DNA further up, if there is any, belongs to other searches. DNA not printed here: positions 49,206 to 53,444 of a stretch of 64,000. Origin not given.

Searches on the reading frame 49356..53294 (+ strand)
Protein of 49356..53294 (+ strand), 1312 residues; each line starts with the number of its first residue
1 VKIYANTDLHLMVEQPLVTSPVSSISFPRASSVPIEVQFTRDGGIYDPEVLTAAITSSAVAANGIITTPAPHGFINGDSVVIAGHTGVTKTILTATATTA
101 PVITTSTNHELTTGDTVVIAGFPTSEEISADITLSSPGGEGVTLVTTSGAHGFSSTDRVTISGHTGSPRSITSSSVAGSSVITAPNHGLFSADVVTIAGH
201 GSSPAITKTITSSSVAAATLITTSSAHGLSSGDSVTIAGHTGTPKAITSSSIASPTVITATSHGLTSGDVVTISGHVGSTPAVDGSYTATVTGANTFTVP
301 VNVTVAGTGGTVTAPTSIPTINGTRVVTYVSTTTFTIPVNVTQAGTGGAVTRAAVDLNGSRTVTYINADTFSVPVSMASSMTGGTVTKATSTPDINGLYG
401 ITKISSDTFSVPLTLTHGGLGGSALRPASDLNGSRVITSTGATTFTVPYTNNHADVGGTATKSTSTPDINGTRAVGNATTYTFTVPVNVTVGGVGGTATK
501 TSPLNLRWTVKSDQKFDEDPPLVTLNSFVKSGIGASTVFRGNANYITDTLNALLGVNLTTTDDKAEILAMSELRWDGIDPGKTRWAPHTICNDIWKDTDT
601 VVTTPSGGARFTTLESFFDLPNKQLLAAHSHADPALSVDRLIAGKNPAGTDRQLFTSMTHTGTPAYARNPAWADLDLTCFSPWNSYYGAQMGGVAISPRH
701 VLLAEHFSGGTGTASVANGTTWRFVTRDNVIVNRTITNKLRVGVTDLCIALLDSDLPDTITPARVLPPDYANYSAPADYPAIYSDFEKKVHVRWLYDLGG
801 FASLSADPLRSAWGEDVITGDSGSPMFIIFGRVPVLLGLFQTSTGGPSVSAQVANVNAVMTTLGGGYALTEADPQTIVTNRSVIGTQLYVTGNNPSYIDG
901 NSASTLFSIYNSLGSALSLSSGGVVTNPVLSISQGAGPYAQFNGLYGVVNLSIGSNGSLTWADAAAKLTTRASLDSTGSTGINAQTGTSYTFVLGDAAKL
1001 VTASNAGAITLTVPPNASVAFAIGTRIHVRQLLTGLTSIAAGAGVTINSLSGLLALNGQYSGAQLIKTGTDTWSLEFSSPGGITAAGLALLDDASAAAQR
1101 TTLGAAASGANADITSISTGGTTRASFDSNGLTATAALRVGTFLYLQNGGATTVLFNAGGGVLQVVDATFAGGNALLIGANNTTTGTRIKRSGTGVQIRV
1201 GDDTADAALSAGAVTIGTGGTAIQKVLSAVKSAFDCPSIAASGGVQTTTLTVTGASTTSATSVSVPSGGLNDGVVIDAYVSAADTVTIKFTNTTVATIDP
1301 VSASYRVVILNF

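Call 86: search_protein_families(library=pfam, proteins=[window:49356-53294:+], max_evalue=0.001)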
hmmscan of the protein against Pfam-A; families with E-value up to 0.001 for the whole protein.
window:49356-53294:+ (1312 aa): 1 family
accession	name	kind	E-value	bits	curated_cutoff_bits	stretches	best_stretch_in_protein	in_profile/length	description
PF16190.11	E1_FCCH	-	1.7e-08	34.8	29.5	0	256-300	7-52/70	Ubiquitin-activating enzyme E1 FCCH domain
